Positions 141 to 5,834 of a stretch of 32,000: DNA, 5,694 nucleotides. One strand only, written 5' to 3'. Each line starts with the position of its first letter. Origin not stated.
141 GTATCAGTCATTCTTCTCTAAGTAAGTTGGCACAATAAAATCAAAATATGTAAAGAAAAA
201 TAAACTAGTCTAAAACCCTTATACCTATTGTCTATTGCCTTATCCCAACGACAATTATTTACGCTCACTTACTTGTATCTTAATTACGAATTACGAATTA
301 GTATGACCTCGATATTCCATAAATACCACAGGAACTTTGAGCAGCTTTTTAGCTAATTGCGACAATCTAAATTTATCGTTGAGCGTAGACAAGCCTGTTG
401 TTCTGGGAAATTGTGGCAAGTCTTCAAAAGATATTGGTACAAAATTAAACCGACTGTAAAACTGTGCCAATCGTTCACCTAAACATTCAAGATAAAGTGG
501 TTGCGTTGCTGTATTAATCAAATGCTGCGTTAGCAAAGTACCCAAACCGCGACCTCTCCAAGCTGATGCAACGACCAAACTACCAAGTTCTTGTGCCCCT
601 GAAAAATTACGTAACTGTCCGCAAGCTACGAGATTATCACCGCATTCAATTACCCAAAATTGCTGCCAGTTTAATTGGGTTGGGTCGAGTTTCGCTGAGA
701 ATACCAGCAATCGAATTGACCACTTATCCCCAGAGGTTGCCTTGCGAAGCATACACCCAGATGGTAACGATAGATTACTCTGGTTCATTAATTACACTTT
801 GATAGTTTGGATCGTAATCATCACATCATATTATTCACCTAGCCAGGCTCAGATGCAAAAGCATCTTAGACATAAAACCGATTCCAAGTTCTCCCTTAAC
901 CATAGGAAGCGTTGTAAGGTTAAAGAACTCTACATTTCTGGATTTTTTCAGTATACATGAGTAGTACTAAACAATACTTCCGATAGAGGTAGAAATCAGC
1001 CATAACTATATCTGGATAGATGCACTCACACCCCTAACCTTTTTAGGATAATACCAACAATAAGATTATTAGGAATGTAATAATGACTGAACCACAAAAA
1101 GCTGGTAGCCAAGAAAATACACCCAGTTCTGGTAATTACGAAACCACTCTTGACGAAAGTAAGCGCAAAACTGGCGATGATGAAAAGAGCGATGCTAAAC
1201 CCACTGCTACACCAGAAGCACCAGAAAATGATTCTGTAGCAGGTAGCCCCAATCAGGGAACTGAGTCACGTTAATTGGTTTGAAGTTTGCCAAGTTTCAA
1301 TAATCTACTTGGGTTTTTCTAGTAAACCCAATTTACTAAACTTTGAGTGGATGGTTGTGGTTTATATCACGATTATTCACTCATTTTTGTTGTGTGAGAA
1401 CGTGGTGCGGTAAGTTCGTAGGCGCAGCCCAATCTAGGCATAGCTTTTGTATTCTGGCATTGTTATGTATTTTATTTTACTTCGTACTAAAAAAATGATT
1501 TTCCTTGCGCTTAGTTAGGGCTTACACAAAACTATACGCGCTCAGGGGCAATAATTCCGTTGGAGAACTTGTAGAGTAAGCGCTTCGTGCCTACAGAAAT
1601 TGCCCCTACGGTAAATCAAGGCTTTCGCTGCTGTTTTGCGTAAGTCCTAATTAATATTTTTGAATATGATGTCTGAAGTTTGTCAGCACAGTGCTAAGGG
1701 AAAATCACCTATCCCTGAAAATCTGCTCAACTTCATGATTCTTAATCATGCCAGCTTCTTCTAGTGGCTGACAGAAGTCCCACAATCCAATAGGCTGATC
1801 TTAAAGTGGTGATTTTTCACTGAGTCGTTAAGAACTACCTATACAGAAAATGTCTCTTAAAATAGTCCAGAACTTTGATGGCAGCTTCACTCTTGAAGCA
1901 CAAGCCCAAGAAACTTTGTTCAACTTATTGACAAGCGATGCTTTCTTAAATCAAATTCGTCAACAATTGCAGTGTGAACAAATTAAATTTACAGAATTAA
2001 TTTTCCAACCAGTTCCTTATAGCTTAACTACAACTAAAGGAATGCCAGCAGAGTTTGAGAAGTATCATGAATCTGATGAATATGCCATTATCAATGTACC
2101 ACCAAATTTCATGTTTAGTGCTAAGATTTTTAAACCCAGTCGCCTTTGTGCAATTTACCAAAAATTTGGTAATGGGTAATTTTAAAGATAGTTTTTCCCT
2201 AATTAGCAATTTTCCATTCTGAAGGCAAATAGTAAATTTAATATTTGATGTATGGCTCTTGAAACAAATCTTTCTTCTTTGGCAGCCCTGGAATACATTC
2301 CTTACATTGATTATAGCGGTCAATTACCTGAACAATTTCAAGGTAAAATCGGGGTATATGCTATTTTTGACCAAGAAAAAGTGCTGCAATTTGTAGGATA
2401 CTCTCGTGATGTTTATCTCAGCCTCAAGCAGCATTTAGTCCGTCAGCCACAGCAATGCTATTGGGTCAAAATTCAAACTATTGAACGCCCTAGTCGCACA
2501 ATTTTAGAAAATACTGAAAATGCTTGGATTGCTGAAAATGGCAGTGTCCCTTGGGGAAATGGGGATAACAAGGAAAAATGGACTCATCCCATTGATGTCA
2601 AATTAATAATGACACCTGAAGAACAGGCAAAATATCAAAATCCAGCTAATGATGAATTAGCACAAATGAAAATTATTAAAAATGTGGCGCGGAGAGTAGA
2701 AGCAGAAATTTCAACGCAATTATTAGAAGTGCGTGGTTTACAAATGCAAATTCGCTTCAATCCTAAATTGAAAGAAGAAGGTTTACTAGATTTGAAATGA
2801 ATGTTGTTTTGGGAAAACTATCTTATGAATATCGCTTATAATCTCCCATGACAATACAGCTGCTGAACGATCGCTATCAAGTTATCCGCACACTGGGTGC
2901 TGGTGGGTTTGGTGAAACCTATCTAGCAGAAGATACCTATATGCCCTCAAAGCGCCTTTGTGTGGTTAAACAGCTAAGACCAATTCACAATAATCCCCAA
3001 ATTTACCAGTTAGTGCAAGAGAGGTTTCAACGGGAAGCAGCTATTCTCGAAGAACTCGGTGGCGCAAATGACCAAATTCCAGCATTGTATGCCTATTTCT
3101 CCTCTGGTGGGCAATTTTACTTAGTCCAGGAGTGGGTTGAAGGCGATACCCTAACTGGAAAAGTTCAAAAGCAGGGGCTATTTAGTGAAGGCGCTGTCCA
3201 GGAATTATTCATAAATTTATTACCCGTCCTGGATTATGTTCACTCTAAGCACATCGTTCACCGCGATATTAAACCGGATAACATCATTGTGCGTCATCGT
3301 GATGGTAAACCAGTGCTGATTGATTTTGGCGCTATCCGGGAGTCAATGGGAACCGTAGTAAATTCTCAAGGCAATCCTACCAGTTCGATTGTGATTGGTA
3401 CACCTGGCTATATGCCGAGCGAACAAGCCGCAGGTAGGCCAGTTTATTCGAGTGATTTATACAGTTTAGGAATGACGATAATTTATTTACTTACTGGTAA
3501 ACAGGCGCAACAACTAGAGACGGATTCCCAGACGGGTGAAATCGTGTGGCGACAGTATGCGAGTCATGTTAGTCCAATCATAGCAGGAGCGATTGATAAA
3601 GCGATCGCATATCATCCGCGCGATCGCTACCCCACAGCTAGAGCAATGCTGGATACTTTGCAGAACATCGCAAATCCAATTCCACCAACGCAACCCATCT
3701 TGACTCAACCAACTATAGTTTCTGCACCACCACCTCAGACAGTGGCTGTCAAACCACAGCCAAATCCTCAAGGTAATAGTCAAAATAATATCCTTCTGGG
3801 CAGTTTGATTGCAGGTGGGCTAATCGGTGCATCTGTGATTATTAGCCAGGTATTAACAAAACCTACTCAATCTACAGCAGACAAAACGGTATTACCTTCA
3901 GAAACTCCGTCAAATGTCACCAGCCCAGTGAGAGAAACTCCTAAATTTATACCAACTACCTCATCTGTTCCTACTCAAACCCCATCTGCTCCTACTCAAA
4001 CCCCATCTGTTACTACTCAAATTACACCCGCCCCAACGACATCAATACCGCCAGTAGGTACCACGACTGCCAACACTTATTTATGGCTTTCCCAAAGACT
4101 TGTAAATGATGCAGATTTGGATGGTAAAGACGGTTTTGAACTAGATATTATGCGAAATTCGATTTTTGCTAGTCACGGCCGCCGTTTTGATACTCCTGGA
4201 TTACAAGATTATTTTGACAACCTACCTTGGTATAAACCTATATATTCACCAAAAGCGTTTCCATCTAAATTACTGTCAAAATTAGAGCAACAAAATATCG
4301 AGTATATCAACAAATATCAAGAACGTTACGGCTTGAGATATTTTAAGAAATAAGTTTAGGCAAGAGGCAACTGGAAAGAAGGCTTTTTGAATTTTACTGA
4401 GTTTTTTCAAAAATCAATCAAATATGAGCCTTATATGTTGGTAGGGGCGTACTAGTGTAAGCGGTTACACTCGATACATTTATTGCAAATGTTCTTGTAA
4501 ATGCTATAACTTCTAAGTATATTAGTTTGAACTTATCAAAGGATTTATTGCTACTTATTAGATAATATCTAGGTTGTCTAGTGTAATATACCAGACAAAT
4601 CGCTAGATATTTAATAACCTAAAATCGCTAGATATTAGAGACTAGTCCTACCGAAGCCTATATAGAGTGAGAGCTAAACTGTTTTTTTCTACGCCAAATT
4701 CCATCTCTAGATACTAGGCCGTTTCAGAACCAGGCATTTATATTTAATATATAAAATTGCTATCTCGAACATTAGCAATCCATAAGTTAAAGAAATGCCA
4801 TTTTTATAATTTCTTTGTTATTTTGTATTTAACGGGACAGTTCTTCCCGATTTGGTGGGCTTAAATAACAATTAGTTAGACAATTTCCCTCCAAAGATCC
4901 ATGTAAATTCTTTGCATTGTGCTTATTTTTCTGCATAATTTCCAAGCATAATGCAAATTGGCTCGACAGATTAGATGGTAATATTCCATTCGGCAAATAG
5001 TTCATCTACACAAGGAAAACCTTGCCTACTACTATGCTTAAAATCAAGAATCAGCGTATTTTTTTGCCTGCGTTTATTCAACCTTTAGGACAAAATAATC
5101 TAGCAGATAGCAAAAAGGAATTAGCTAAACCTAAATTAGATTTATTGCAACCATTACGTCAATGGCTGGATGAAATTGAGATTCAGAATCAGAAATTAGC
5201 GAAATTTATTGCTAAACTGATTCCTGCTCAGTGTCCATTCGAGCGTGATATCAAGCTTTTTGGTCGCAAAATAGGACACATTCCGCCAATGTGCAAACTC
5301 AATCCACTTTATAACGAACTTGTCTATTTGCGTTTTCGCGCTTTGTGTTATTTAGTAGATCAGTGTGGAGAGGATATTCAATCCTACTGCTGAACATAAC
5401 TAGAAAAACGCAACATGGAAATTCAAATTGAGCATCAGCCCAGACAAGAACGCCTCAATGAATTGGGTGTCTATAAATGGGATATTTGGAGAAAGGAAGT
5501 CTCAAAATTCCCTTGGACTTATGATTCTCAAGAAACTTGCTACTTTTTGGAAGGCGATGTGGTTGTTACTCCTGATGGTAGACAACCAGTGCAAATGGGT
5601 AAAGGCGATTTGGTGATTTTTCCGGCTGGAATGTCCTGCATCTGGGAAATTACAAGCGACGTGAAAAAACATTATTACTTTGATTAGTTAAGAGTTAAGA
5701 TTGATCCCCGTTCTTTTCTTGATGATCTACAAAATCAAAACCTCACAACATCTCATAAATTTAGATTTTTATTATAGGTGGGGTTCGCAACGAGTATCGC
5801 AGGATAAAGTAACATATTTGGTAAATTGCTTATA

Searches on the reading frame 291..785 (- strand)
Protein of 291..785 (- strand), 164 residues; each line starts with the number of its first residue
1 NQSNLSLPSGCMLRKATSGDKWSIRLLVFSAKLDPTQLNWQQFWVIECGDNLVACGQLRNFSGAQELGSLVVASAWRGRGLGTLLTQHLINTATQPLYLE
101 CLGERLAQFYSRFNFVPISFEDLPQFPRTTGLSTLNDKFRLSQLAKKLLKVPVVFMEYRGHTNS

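Call 105: search_protein_families(library=pfam, proteins=[window:291-785:-], max_evalue=0.01)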
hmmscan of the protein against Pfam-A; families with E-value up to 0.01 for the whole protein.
window:291-785:- (164 aa): 3 families
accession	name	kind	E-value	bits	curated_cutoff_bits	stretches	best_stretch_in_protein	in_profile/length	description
PF13508.13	Acetyltransf_7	-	2.9e-11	44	27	1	40-116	2-83/84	Acetyltransferase (GNAT) domain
PF00583.31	Acetyltransf_1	-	7.2e-09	36.4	20.7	1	38-115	25-116/116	Acetyltransferase (GNAT) family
PF13673.13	Acetyltransf_10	-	2.5e-05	24.7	23.6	1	41-95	31-83/128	Acetyltransferase (GNAT) domain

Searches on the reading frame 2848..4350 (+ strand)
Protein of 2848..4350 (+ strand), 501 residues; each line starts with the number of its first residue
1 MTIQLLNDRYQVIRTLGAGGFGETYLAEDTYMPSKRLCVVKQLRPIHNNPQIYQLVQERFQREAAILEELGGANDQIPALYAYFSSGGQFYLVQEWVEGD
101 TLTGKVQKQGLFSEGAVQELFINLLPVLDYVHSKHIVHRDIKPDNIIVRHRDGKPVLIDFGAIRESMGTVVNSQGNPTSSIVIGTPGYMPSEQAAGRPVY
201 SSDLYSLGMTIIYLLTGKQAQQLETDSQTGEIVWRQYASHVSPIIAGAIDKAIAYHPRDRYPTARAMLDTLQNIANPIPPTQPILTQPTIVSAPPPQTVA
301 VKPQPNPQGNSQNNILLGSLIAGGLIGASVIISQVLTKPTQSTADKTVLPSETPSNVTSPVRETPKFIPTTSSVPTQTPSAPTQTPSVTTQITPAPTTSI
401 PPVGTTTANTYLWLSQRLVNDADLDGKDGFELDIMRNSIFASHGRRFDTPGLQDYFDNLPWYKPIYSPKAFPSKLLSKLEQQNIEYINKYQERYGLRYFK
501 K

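Call 105: search_protein_families(library=pfam, proteins=[window:2848-4350:+], max_evalue=0.01)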
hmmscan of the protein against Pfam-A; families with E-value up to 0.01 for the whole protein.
window:2848-4350:+ (501 aa): 5 families
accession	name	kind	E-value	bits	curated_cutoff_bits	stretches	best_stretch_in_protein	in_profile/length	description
PF00069.31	Pkinase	-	2.1e-34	119.6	31.7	1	10-237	1-213/263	Protein kinase domain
PF13308.11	YARHG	-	2.2e-26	92.1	27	1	411-491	3-84/85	YARHG domain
PF07714.23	PK_Tyr_Ser-Thr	-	1.2e-15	58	23.1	1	12-237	3-221/258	Protein tyrosine and serine/threonine kinase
PF01636.29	APH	-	2.8e-07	31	23.2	1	132-161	166-195/239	Phosphotransferase enzyme family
PF03109.22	ABC1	-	3.6e-05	23.4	22.9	1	76-165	131-216/244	ABC1 atypical kinase-like domain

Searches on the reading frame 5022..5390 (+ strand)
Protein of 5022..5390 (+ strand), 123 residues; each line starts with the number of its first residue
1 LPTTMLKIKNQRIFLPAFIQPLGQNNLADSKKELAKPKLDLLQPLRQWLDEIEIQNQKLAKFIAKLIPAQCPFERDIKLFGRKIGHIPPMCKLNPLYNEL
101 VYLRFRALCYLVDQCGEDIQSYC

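Call 105: search_protein_families(library=pfam, proteins=[window:5022-5390:+], max_evalue=0.01)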
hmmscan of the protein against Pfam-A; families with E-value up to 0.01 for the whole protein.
window:5022-5390:+ (123 aa): 1 family
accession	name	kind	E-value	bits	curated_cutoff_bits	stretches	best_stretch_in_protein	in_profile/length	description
PF06967.16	Mo-nitro_C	-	7.2e-44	148.1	27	1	41-123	1-83/83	Mo-dependent nitrogenase C-terminus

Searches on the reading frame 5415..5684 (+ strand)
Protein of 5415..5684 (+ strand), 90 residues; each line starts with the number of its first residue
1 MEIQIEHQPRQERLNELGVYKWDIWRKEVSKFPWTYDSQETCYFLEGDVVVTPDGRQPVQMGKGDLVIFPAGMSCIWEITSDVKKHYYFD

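Call 105: search_protein_families(library=pfam, proteins=[window:5415-5684:+], max_evalue=0.01)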
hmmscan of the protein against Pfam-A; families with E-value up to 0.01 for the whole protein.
window:5415-5684:+ (90 aa): 4 families
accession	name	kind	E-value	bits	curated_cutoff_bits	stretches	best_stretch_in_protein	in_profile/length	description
PF05899.18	Cupin_3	-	9.9e-28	96.1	23.5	1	15-87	2-74/74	EutQ-like cupin domain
PF07883.17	Cupin_2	-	7.9e-07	29.1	27.2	1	38-73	19-52/70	Cupin domain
PF06249.18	EutQ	-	8.9e-06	26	21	1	28-87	85-143/152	Ethanolamine utilisation protein EutQ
PF12852.13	Cupin_6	-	0.00069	19.9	26.7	1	33-74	25-71/183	Cupin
